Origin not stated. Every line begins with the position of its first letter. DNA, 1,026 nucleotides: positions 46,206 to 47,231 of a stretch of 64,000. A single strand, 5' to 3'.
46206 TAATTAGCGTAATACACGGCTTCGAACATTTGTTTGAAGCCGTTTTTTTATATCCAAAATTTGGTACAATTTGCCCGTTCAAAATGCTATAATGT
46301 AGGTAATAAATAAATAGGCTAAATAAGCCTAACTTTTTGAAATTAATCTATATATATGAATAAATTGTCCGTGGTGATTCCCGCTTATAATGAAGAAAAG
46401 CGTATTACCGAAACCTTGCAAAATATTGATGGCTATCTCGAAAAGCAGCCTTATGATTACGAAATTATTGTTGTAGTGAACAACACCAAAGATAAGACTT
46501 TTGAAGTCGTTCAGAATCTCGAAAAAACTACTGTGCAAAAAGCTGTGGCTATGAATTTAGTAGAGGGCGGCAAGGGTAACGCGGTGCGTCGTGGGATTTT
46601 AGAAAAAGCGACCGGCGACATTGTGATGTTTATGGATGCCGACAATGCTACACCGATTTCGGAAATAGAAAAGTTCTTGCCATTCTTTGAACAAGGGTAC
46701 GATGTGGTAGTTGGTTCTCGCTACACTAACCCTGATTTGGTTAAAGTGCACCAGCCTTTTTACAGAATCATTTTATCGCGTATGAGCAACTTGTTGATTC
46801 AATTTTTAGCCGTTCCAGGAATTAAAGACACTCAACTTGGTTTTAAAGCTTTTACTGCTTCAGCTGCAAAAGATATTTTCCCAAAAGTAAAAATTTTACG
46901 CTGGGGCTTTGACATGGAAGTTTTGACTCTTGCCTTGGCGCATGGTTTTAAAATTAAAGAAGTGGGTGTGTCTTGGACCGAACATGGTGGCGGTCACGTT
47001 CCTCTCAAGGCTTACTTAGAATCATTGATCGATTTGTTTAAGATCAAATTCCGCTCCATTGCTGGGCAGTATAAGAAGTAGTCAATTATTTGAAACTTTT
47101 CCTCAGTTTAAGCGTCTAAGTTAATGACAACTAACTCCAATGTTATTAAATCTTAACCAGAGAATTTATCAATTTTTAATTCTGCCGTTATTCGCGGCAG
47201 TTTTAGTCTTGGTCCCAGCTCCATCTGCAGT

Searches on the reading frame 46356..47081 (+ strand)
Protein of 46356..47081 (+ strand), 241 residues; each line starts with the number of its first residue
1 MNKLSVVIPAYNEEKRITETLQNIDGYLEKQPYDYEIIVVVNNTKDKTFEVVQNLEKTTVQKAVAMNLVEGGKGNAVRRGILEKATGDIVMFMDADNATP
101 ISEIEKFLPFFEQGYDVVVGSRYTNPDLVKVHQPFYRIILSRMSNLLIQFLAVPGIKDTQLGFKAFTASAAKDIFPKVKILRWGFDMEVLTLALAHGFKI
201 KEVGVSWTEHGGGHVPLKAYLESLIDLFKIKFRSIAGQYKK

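Call 7: search_protein_families(library=pfam, proteins=[window:46356-47081:+], max_evalue=0.001)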
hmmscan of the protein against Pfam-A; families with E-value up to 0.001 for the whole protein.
window:46356-47081:+ (241 aa): 5 families
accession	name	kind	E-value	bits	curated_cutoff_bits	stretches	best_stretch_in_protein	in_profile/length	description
PF00535.33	Glycos_transf_2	-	8e-26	91.4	23.3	1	5-175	1-168/168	Glycosyl transferase family 2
PF13641.12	Glyco_tranf_2_3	-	7.1e-13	49.5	27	1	4-122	3-123/230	Glycosyltransferase like family 2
PF10111.15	Glyco_tranf_2_2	-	1.8e-08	34.7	27.3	1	5-108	1-103/276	Glycosyltransferase like family 2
PF13733.12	Glyco_transf_7N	-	0.00015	21.8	27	1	2-53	47-97/134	N-terminal region of glycosyl transferase group 7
PF09488.16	Osmo_MPGsynth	-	0.00088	18.6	27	0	2-57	50-105/381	Mannosyl-3-phosphoglycerate synthase (osmo_MPGsynth)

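Call 89: search_protein_families(library=ncbifam, proteins=[window:46356-47081:+], max_evalue=0.0001)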
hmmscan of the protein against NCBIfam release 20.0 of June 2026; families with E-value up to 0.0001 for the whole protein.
window:46356-47081:+ (241 aa): 19 families
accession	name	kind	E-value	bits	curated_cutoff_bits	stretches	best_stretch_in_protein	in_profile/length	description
NF047588.1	GlcsyltransPgfSStrep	equivalog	9.5e-20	71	500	1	3-160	2-157/308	glycosyltransferase PgfS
NF007986.1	PRK10714.1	equivalog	9.9e-17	60.9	529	1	2-151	6-149/316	undecaprenyl-phosphate 4-deoxy-4-formamido-L-arabinose transferase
NF038302.1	EPS_HpsE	equivalog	2.2e-16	59.7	300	1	3-106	2-106/307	hormogonium polysaccharide biosynthesis glycosyltransferase HpsE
NF041391.1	DPhHxTase_Halo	equivalog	9.6e-15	54.1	375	1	10-212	3-188/213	dolichyl-phosphate hexose transferase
NF010496.0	PRK13915.1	equivalog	1.6e-14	53.7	262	1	2-101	31-131/307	glucosyl-3-phosphoglycerate synthase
TIGR04182.1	glyco_TIGR04182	equivalog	1.3e-13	51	325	1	4-211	2-194/293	S-layer glycoprotein N-glycosyltransferase AglJ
NF041875.1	EPS_EpsD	equivalog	2.1e-12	47.1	370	1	4-159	1-151/325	exopolysaccharide biosynthesis glycosyltransferase EpsD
TIGR04283.1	glyco_like_mftF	equivalog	6e-12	45.6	182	1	4-111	1-97/221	TIGR04283 family arsenosugar biosynthesis glycosyltransferase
TIGR03937.1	PgaC_IcaA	equivalog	8e-12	44.8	422.3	1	2-97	45-136/407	poly-beta-1,6-N-acetyl-D-glucosamine synthase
NF050050.1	ProtGlycPglI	equivalog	2.2e-11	43.7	500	1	1-121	1-118/306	GalNAc(5)-diNAcBac-PP-undecaprenol beta-1,3-glucosyltransferase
NF038299.1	EPS_HpsN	equivalog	2.6e-10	39.8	425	1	3-100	2-95/317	hormogonium polysaccharide biosynthesis glycosyltransferase HpsN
NF047683.1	TeichurnBiosyTuaG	equivalog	5e-10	39.4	400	1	3-113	7-113/252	teichuronic acid biosynthesis protein TuaG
TIGR03111.1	glyc2_xrt_Gpos1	hypoth_equivalog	2e-09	36.8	363.95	1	3-182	50-229/439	TIGR03111 family XrtG-associated glycosyltransferase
NF058614.1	PPMAGASynPpgS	equivalog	3.4e-09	36.5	370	1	6-203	4-192/226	polyprenyl-phospho-N-acetylgalactosaminyl synthase PpgS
NF007482.0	PRK10073.1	equivalog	9.1e-09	34.8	423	1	2-98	6-97/334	glycosyltransferase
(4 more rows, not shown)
